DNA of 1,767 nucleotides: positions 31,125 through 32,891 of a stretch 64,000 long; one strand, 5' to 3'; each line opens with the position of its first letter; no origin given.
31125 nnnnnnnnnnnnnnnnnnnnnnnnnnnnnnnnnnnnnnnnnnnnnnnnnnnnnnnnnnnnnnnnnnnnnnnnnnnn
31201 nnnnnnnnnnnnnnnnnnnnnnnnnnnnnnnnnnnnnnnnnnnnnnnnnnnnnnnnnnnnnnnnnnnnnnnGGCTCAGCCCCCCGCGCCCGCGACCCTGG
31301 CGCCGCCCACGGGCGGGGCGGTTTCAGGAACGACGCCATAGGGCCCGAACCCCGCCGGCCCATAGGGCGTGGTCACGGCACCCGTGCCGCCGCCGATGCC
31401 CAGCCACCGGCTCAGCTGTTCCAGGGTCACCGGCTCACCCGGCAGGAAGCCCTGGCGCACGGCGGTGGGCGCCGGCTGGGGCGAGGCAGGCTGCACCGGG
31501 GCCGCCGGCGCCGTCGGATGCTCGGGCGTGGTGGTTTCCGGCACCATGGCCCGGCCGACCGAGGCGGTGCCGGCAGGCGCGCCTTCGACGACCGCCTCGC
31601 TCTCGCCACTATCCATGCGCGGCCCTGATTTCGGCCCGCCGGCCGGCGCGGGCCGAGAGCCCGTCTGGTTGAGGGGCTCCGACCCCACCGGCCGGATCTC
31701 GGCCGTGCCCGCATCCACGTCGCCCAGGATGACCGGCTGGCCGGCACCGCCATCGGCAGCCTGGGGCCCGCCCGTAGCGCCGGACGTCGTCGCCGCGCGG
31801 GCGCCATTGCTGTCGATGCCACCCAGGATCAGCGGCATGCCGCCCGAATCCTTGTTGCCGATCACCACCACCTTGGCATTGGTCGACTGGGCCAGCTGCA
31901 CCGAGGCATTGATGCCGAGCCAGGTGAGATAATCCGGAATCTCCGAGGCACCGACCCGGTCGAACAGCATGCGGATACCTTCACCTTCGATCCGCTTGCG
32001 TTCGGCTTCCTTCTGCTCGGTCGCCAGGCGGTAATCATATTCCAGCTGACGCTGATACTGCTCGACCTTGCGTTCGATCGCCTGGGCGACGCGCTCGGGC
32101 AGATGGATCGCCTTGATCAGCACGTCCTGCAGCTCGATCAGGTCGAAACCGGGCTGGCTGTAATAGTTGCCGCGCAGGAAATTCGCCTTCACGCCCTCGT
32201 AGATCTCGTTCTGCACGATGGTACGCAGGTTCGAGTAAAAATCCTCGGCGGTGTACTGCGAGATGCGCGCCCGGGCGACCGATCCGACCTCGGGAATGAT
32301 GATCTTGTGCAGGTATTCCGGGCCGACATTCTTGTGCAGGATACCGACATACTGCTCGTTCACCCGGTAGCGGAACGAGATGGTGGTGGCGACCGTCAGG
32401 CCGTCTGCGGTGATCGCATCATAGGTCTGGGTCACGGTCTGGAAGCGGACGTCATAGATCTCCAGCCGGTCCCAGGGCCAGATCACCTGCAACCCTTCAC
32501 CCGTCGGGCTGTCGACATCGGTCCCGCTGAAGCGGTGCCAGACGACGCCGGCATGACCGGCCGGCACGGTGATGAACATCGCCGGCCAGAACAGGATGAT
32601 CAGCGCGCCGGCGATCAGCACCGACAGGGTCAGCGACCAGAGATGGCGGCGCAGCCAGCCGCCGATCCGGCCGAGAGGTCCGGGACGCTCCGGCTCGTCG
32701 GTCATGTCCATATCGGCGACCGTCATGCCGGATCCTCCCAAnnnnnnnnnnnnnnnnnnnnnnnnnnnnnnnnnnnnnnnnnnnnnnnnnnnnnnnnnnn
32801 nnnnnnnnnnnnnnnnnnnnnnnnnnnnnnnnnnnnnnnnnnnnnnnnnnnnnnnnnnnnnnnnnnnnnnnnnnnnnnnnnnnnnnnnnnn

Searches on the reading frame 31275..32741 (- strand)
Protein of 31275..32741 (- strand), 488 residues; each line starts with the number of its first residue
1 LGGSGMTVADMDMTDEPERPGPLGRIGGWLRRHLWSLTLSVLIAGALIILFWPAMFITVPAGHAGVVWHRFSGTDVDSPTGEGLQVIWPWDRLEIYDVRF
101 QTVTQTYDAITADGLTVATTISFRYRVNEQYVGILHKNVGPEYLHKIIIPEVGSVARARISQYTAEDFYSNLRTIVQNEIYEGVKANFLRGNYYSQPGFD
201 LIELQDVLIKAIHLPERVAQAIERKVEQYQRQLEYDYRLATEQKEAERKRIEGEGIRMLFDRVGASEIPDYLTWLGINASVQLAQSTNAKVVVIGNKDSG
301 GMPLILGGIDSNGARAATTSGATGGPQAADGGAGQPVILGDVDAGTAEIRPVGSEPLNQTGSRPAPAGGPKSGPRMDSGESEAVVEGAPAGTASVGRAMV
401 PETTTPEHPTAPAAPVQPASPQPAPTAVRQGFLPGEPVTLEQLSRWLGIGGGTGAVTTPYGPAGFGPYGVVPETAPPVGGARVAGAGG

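Call 10: search_protein_families(library=pfam, proteins=[window:31275-32741:-], max_evalue=0.00001)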
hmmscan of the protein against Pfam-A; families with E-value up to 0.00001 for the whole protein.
window:31275-32741:- (488 aa): 1 family
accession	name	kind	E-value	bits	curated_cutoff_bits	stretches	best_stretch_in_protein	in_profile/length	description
PF01145.31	Band_7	-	2.4e-27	96.6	23.6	1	58-246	2-176/176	SPFH domain / Band 7 family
